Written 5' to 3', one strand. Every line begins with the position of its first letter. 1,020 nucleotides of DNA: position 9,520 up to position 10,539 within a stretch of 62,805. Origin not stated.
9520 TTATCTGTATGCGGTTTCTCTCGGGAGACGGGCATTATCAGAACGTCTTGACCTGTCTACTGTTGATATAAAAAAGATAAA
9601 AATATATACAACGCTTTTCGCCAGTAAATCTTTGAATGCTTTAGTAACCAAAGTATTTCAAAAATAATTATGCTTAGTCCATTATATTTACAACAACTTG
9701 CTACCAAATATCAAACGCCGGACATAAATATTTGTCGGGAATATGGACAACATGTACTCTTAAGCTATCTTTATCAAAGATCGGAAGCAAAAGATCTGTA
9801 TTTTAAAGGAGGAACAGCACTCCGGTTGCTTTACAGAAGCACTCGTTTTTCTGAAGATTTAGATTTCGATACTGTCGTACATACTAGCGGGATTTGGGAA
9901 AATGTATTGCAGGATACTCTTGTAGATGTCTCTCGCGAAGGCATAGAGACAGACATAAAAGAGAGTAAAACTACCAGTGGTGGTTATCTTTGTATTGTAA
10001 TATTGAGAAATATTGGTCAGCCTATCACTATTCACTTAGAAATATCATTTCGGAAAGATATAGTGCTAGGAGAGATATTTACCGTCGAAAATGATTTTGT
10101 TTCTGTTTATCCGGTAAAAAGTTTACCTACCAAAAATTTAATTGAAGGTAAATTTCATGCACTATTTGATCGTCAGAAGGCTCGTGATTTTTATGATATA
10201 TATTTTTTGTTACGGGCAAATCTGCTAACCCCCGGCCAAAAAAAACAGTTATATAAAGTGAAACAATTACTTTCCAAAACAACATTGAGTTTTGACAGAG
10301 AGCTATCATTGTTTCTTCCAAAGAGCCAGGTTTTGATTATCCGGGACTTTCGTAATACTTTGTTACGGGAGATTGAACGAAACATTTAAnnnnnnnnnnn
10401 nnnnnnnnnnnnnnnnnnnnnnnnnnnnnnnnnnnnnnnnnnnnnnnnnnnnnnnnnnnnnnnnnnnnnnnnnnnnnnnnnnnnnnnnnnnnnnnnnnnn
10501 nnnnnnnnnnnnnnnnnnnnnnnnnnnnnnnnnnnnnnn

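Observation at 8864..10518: AbiE cassette inserted at the 5' end of the epimerase gene, carrying a replacement gene end and flanked by a 23-bp perfect direct repeat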

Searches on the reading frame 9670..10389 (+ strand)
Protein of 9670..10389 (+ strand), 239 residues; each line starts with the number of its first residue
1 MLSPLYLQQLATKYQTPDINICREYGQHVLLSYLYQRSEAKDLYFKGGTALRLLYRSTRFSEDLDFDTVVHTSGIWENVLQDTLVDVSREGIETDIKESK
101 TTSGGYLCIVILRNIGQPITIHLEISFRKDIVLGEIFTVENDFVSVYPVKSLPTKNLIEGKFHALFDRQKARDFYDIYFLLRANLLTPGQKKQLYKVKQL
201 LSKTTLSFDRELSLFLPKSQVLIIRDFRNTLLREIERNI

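Call 4: search_protein_families(library=pfam, proteins=[window:9670-10389:+])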
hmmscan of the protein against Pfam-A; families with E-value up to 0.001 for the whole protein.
window:9670-10389:+ (239 aa): 1 family
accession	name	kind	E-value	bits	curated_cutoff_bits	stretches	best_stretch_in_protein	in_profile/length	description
PF08843.17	AbiEii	-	8.2e-24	85.3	22.5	1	31-189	3-173/238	Nucleotidyl transferase AbiEii toxin, Type IV TA system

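Call 8: find_encoding_contigs(protein=window:9670-10386:+, flank=6000, max_places=10)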
Protein window:9670-10386:+ (239 aa): 2 contigs read that carry it; 2 places shown.
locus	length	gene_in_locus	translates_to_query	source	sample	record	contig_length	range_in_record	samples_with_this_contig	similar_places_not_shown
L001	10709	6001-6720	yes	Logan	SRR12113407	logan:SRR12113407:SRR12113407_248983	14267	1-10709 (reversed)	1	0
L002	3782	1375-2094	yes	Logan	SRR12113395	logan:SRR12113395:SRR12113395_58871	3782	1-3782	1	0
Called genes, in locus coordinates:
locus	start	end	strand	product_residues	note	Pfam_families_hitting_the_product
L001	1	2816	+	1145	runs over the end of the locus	-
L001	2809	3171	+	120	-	-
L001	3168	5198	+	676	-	-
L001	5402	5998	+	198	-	-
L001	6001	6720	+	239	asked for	PF08843:AbiEii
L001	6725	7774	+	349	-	PF01073:3Beta_HSD (weak), PF01370:Epimerase, PF02719:Polysacc_synt_2 (weak), PF04321:RmlD_sub_bind, PF16363:GDP_Man_Dehyd, PF07993:NAD_binding_4 (weak)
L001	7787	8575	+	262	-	PF00483:NTP_transferase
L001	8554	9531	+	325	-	PF00106:adh_short (weak), PF04321:RmlD_sub_bind, PF01073:3Beta_HSD, PF01370:Epimerase, PF02719:Polysacc_synt_2, PF07993:NAD_binding_4, PF16363:GDP_Man_Dehyd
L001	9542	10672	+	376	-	PF00155:Aminotran_1_2, PF01041:DegT_DnrJ_EryC1, PF01212:Beta_elim_lyase (weak)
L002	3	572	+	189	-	?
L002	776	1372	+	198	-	-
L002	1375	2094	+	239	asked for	PF08843:AbiEii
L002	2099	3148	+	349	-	PF01073:3Beta_HSD (weak), PF01370:Epimerase, PF02719:Polysacc_synt_2 (weak), PF04321:RmlD_sub_bind, PF16363:GDP_Man_Dehyd, PF07993:NAD_binding_4 (weak)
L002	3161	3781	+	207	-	?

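Call 10: find_homologous_proteins(query=window:9670-10386:+, max_evalue=1e-10)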
Query window:9670-10386:+ (239 aa): 2179 proteins with E <= 1e-10 among 2881 candidates; the best 120 are listed.
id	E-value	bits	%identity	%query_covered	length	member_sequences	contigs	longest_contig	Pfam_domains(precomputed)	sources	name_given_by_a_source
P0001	2.6e-148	510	97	100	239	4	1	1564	PF08843.18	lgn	-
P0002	4.3e-134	464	89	100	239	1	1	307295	PF08843.18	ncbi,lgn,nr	ncbi:MAG: nucleotidyl transferase AbiEii/AbiGii toxin family protein [Candidatus Gottesmanbacteria b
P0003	6.1e-111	388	74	100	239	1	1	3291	PF08843.18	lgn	-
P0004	1.3e-108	380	72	100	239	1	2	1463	PF08843.18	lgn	-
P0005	1.9e-107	376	71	100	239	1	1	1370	PF08843.18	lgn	-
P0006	1.4e-106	374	71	100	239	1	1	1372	PF08843.18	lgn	-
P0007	2.2e-100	353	66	100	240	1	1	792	PF08843.18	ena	-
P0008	2.5e-100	353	68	100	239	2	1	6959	PF08843.18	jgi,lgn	jgi:predicted nucleotidyltransferase component of viral defense system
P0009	4.8e-100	352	71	92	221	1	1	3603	PF08843.18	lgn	-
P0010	6.2e-99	349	66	100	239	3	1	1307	PF08843.18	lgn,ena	-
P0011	2.2e-98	347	70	92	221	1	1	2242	PF08843.18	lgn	-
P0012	6.4e-97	342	66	100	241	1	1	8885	PF08843.18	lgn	-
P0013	1.1e-95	338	63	100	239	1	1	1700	PF08843.18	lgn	-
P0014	1.2e-95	338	66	100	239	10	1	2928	PF08843.18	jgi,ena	-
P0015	9.4e-95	335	63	100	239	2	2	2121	PF08843.18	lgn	-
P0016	3.0e-92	327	64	100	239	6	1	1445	PF08843.18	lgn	-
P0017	5.5e-92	326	63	100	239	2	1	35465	PF08843.18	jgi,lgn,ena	-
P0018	8.9e-91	322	62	100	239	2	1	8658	PF08843.18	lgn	-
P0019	2.8e-90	320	61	100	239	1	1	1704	PF08843.18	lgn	-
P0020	3.0e-89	317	59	100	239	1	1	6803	PF08843.18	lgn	-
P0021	1.6e-88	314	60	100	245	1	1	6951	PF08843.18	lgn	-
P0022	4.2e-84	300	57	100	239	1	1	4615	PF08843.18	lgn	-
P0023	2.5e-82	294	58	97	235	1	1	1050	PF08843.18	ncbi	-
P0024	1.2e-80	289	59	100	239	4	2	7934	PF08843.18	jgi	-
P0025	2.1e-79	285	57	100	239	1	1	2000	PF08843.18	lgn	-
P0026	3.0e-79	284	55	100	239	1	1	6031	PF08843.18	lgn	-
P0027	6.8e-77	276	66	80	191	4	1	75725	PF08843.18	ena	-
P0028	5.5e-76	274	56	99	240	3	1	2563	PF08843.18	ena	-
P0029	2.1e-73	265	51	100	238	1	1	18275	PF08843.18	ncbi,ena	-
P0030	3.5e-69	251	53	99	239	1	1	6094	PF08843.18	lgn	-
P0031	5.7e-68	247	51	100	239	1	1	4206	PF08843.18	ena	-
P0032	7.4e-68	247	51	100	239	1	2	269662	PF08843.18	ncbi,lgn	-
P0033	8.2e-68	247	52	99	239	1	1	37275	PF08843.18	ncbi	ncbi:MAG: nucleotidyl transferase AbiEii/AbiGii toxin family protein [bacterium]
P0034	1.8e-67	246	53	99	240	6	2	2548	PF08843.18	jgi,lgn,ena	-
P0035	4.3e-67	244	50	100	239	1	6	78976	PF08843.18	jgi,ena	-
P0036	6.0e-67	244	52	100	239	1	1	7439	PF08843.18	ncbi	-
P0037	8.7e-67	243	50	98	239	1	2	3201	PF08843.18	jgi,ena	-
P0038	1.4e-66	243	51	99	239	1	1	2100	PF08843.18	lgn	-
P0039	1.9e-66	242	50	98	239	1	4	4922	PF08843.18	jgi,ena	-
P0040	3.1e-66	242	47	100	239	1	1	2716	PF08843.18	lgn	-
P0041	3.2e-66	242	50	98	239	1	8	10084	PF08843.18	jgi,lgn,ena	-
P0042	4.7e-66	241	51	99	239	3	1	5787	PF08843.18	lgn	-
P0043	5.8e-66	241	51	100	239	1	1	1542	PF08843.18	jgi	-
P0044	5.9e-66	241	50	100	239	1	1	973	PF08843.18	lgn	-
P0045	6.7e-66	241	50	98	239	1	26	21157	PF08843.18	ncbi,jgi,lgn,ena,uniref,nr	ncbi:hypothetical protein COW97_00340 [Candidatus Roizmanbacteria bacterium CG22_combo_CG10-13_8_21_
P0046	6.8e-66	240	50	98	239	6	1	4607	PF08843.18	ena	-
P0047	7.5e-66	240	50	99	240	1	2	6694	PF08843.18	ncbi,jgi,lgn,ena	-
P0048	8.1e-66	240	51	100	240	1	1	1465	PF08843.18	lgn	-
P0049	9.2e-66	240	49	100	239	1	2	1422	PF08843.18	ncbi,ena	-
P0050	1.4e-65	239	52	99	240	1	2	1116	PF08843.18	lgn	-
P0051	2.0e-65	239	51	100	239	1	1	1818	PF08843.18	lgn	-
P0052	5.2e-65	238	49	98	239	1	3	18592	PF08843.18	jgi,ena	-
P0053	6.1e-65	237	47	100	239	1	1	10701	PF08843.18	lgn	-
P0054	9.0e-65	237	48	100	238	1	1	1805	PF08843.18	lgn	-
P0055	1.1e-64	237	50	100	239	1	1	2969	PF08843.18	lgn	-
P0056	1.2e-64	236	51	99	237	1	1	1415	PF08843.18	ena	-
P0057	1.2e-64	236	49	100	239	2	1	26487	PF08843.18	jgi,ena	-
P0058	1.3e-64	236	49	99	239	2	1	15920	PF08843.18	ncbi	-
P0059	1.5e-64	236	50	99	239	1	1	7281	PF08843.18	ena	-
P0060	2.9e-64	235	50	100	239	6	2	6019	PF08843.18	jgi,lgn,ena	-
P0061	3.1e-64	235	49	99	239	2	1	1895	PF08843.18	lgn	-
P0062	3.3e-64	235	49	99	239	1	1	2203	PF08843.18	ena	-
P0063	3.4e-64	235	48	99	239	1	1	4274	PF08843.18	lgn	-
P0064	3.7e-64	235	50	100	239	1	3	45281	PF08843.18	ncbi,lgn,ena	-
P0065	4.1e-64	235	51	100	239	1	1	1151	PF08843.18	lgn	-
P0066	4.6e-64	234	53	100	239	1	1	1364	PF08843.18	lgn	-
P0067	4.7e-64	234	51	97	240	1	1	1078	PF08843.18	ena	-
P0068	5.3e-64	234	51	99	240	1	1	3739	PF08843.18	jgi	jgi:predicted nucleotidyltransferase component of viral defense system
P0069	6.0e-64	234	47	99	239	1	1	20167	PF08843.18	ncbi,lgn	-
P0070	6.1e-64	234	50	99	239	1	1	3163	PF08843.18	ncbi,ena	-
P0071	6.3e-64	234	50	99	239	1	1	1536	PF08843.18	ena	-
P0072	9.2e-64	234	49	99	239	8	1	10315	PF08843.18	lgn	-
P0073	9.9e-64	233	47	99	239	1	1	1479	PF08843.18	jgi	-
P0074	1.1e-63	233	49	99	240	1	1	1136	PF08843.18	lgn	-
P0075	1.2e-63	233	50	99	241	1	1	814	PF08843.18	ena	-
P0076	1.4e-63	233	51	100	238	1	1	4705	PF08843.18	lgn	-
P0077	1.4e-63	233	50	99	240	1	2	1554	PF08843.18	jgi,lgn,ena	-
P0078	1.4e-63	233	51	99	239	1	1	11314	PF08843.18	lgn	-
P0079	1.4e-63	233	49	99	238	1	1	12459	PF08843.18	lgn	-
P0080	1.6e-63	233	47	99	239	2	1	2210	PF08843.18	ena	-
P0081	1.7e-63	233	49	99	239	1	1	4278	PF08843.18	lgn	-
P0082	1.8e-63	233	49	100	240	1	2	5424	PF08843.18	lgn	-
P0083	1.9e-63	233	49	99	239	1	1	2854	PF08843.18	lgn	-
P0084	2.2e-63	232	48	99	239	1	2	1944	PF08843.18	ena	-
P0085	2.3e-63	232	49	100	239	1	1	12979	PF08843.18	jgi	jgi:predicted nucleotidyltransferase component of viral defense system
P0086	2.4e-63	232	51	99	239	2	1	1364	PF08843.18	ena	-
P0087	2.5e-63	232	47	100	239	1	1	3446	PF08843.18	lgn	-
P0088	2.6e-63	232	50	99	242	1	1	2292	PF08843.18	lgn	-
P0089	3.3e-63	232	49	100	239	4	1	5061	PF08843.18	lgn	-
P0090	3.4e-63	232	49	100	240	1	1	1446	PF08843.18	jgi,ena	-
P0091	4.1e-63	231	49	99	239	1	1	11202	PF08843.18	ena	-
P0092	4.1e-63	231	49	100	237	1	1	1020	PF08843.18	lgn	-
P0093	4.2e-63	231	50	99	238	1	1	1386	PF08843.18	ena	-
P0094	4.2e-63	231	49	100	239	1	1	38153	PF08843.18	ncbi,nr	ncbi:MAG: nucleotidyl transferase AbiEii/AbiGii toxin family protein [Candidatus Levybacteria bacter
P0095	4.7e-63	231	49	100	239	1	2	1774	PF08843.18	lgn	-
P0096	5.2e-63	231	48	98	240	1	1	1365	PF08843.18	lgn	-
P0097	5.8e-63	231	49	100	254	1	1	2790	PF08843.18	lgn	-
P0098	6.1e-63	231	49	100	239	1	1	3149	PF08843.18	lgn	-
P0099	6.9e-63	231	50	100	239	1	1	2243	PF08843.18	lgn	-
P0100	7.2e-63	231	49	99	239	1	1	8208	PF08843.18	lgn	-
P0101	7.3e-63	231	51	100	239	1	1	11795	PF08843.18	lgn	-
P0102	7.7e-63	231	47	100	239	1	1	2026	PF08843.18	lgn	-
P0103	9.0e-63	230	49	96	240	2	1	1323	PF08843.18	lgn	-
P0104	9.9e-63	230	49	100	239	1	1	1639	PF08843.18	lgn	-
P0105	1.0e-62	230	49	99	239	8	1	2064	PF08843.18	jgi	-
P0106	1.2e-62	230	49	100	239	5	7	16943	PF08843.18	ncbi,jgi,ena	-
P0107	1.6e-62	229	48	100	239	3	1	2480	PF08843.18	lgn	-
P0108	1.6e-62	229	48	100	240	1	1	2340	PF08843.18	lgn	-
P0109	1.7e-62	229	47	99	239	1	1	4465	PF08843.18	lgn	-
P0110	1.9e-62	229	49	99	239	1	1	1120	PF08843.18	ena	-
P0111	1.9e-62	229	48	100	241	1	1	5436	PF08843.18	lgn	-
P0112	1.9e-62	229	46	100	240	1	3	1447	PF08843.18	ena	-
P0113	2.2e-62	229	49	100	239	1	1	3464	PF08843.18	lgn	-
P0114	2.2e-62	229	50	100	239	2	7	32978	PF08843.18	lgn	-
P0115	2.2e-62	229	48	99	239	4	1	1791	PF08843.18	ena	-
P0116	2.4e-62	229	50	100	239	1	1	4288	PF08843.18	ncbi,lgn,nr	ncbi:nucleotidyl transferase AbiEii/AbiGii toxin family protein [Candidatus Roizmanbacteria bacteriu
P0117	2.5e-62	229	49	100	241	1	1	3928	PF08843.18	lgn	-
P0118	2.6e-62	229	49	99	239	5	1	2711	PF08843.18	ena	-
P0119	2.6e-62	229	49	98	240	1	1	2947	PF08843.18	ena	-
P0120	2.7e-62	229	48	100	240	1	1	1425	PF08843.18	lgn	-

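Call 11: find_encoding_contigs(protein=P0002, flank=6000, max_places=4)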
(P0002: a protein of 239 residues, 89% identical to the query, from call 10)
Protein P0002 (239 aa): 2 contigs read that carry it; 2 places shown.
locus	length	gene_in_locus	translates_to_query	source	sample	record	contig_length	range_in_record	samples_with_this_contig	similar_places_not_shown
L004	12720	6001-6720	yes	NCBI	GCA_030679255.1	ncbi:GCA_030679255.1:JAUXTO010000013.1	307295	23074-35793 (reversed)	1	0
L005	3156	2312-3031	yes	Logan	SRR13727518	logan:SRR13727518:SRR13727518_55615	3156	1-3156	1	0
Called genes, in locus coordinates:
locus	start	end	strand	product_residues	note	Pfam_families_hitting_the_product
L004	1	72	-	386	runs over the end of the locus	PF01041:DegT_DnrJ_EryC1, PF00155:Aminotran_1_2 (weak)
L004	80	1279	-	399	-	PF00534:Glycos_transf_1 (faint), PF13692:Glyco_trans_1_4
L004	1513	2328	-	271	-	PF00551:Formyl_trans_N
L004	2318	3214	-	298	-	PF01522:Polysacc_deac_1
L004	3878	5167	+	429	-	PF13173:AAA_14, PF13635:DUF4143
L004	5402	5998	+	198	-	-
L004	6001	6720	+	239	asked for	PF08843:AbiEii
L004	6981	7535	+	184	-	-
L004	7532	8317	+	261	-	PF08843:AbiEii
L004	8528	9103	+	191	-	-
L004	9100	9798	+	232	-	PF08843:AbiEii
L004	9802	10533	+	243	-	PF00535:Glycos_transf_2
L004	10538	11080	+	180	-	PF00132:Hexapep, PF14602:Hexapep_2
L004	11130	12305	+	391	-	PF01041:DegT_DnrJ_EryC1, PF00155:Aminotran_1_2, PF01053:Cys_Met_Meta_PP, PF01212:Beta_elim_lyase (weak)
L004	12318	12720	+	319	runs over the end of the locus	PF01073:3Beta_HSD, PF01370:Epimerase, PF02719:Polysacc_synt_2 (weak), PF04321:RmlD_sub_bind, PF07993:NAD_binding_4, PF16363:GDP_Man_Dehyd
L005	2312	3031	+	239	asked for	PF08843:AbiEii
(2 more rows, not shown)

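Call 12: find_encoding_contigs(protein=P0017, flank=6000, max_places=4)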
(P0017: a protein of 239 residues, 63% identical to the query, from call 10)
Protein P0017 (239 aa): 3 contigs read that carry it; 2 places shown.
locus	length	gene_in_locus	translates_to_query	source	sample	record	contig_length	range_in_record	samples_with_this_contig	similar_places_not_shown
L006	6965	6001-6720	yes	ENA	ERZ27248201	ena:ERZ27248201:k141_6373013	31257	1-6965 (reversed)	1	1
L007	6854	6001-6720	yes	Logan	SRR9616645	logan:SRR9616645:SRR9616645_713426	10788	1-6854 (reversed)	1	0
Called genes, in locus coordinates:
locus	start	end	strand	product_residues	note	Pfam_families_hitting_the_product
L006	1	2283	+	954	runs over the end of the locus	PF00005:ABC_tran (faint), PF02463:SMC_N (faint), PF03193:RsgA_GTPase (faint), PF13304:AAA_21 (faint), PF13555:AAA_29 (faint), PF17760:UvrA_inter, PF17755:UvrA_DNA-bind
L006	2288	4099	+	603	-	PF01841:Transglut_core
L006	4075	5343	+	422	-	PF27096:UvrC_M (weak), PF02151:UVR, PF08459:UvrC_RNaseH_dom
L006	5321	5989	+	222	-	-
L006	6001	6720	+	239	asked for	PF08843:AbiEii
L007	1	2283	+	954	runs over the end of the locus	PF00005:ABC_tran (faint), PF02463:SMC_N (faint), PF03193:RsgA_GTPase (faint), PF13304:AAA_21 (faint), PF13555:AAA_29 (faint), PF17760:UvrA_inter, PF17755:UvrA_DNA-bind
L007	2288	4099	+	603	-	PF01841:Transglut_core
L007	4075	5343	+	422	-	PF27096:UvrC_M (weak), PF02151:UVR, PF08459:UvrC_RNaseH_dom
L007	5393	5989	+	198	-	-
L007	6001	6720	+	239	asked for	PF08843:AbiEii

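Call 13: find_encoding_contigs(protein=P0012, flank=6000, max_places=4)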
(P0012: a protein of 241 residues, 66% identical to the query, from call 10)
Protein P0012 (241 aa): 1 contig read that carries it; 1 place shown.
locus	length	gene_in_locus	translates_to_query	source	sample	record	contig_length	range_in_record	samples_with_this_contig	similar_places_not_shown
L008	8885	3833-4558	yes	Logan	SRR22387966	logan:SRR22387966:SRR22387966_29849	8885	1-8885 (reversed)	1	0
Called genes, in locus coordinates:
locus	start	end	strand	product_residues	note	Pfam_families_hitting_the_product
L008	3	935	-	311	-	?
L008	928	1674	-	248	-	PF00561:Abhydrolase_1, PF12146:Hydrolase_4, PF12697:Abhydrolase_6, PF00561:Abhydrolase_1 (weak)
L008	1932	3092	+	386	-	PF13173:AAA_14, PF13635:DUF4143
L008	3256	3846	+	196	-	-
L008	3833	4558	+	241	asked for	PF08843:AbiEii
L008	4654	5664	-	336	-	PF04055:Radical_SAM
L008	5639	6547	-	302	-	PF03331:LpxC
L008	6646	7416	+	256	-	-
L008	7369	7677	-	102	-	-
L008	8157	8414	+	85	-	-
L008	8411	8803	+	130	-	PF01850:PIN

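Call 23: find_related_loci(query=A1, collection=genome_contigs, flank=5000)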
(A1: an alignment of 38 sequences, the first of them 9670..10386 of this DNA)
Query A1 (239 aa) in genome_contigs; peptide patterns used: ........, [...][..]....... (x = any residue, [..] = any of these).
599 stretches matched a pattern (row limit reached: there are more); 484 encode a relative of the query (tblastn E <= 1e-3); the best 80 are kept; 80 distinct loci.
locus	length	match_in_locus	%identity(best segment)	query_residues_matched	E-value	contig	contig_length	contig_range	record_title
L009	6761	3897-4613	67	1-239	2e-104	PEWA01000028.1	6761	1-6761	MAG: Candidatus Shapirobacteria bacterium CG06_land_8_20_14_3_00_40_12 CG06_land_8_20_14_3.00_150_scaffold_8078_c, whole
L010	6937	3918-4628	48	1-237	2e-65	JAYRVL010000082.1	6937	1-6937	MAG: Anaerolineae bacterium isolate NJ_NJASGE3bin.1 k141_147153, whole genome shotgun sequence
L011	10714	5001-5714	47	1-237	1e-64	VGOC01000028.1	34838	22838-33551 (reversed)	MAG: Chloroflexi bacterium isolate K_DeepCast_250m_m1_342 K_DeepCast_250m_m1_342_Ga0194125_10001930, whole genome shotgu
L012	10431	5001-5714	48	1-237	9e-63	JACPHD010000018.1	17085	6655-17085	MAG: Parcubacteria group bacterium isolate NC_groundwater_405_Ag_B-0.1um_41_14 GD18-4_B1_scaffold_476892, whole genome s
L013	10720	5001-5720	44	1-239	5e-60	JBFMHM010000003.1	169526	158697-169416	MAG: Candidatus Omnitrophota bacterium isolate MAG323 MAG323_3, whole genome shotgun sequence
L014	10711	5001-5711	44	1-237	9e-59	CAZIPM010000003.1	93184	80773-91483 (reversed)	MAG TPA_asm: uncultured Gammaproteobacteria bacterium isolate SRP050083_co2_604 genome assembly, contig: NODE_69_length_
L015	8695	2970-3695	43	1-237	9e-57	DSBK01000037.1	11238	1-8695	MAG TPA_asm: Actinomycetota bacterium isolate SpSt-1170 Ga0129302_1003264, whole genome shotgun sequence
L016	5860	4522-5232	40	1-236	2e-51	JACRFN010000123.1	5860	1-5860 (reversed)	MAG: Candidatus Kerfeldbacteria bacterium isolate NC_groundwater_1726_Pr3_B-0.1um_50_13 SR-2_scaffold_141_3921998, whole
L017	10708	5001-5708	40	1-235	2e-49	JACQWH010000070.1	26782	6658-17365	MAG: Candidatus Uhrbacteria bacterium isolate NC_groundwater_1484_Ag_S-0.65um_49_37 S_p65_S5_coassembly_k141_4985130, wh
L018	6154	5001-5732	41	1-239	2e-49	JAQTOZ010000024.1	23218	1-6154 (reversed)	MAG: Candidatus Omnitrophota bacterium isolate STB_104 NODE_4860_length_23218_cov_2.977524_Sandtown_B, whole genome shot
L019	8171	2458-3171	40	7-239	2e-45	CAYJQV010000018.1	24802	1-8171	MAG TPA_asm: uncultured Planctomycetia bacterium isolate ERP125453_co1_223 genome assembly, contig: NODE_1816_length_248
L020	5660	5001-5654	39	1-209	2e-37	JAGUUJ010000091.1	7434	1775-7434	MAG: Candidatus Omnitrophota bacterium isolate DeMMO5_9 c_000000005548, whole genome shotgun sequence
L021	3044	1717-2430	36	1-235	2e-31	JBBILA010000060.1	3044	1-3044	MAG: Candidatus Microgenomates bacterium isolate SIS170217_bin_199 NODE_4276_length_3044_cov_8.78608, whole genome shotg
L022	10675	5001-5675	34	1-224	5e-25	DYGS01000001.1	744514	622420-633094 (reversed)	MAG TPA_asm: Candidatus Microgenomatus sp. isolate BE2012_5_35_30 Afr_mines_BE2012_3_length_744514_cov_13_281153, whole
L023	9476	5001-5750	28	1-235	2e-23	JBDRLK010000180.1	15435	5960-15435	MAG: Pseudomonadota bacterium isolate MEGAHIT-group-1.774 k141_10774365, whole genome shotgun sequence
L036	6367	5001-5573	30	1-181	2e-16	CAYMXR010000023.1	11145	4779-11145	MAG TPA_asm: uncultured Candidatus Saccharibacteria bacterium isolate SRP285395_co1_44 genome assembly, contig: NODE_970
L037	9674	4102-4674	31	1-181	2e-16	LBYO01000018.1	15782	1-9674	MAG: Parcubacteria group bacterium GW2011_GWA1_40_21 UT90_C0018, whole genome shotgun sequence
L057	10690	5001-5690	29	1-237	7e-19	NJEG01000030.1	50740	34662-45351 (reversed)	MAG: Candidatus Altiarchaeales archaeon ex4484_2 ex4484_2_scaffold_1581_length_50740__count_12612, whole genome shotgun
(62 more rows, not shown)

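Call 27: find_encoding_contigs(protein=P0003, flank=5000, max_places=4)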
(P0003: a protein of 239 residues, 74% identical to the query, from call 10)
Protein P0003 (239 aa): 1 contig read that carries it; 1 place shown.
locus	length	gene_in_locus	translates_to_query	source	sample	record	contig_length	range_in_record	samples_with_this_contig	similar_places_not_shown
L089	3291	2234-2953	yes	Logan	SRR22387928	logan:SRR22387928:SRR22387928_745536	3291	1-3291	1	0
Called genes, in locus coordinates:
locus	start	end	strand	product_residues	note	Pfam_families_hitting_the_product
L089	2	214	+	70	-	?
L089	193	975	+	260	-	-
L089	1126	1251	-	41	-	-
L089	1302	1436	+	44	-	-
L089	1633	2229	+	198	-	-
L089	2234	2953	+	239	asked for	PF08843:AbiEii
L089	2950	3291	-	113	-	?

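Call 28: find_encoding_contigs(protein=P0008, flank=5000, max_places=4)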
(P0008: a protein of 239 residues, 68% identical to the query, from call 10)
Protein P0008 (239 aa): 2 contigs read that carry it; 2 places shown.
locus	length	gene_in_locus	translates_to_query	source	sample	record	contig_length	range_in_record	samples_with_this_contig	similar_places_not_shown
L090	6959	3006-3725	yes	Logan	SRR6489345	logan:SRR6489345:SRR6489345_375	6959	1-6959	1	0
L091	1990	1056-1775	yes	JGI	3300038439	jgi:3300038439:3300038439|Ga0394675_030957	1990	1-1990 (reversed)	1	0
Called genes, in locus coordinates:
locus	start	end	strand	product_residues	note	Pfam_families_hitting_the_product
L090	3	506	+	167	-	?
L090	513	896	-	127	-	PF00903:Glyoxalase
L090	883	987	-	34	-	-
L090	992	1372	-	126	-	PF01850:PIN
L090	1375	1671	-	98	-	-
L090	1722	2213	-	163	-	PF00583:Acetyltransf_1, PF13673:Acetyltransf_10, PF13508:Acetyltransf_7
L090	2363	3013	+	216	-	-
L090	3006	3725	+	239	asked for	PF08843:AbiEii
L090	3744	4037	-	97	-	-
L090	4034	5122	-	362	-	PF02646:RmuC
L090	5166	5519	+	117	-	PF01371:Trp_repressor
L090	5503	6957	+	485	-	?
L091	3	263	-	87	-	?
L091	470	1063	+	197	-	-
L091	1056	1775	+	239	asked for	PF08843:AbiEii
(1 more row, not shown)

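Call 29: find_encoding_contigs(protein=P0018, flank=5000, max_places=4)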
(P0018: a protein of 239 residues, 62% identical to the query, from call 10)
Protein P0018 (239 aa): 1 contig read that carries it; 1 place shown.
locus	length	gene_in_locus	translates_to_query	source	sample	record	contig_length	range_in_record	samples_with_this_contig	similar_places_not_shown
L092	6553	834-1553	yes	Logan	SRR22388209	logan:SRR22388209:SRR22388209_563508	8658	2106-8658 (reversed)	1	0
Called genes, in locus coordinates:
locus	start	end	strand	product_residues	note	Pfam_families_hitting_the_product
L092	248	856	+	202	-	PF13338:AbiEi_4 (weak)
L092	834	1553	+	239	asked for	PF08843:AbiEii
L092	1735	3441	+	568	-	PF02543:Carbam_trans_N, PF00814:TsaD (faint), PF16861:Carbam_trans_C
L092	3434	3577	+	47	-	PF19451:DUF5989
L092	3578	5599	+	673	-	PF04932:Wzy_C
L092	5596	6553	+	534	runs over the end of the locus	PF13231:PMT_2 (weak)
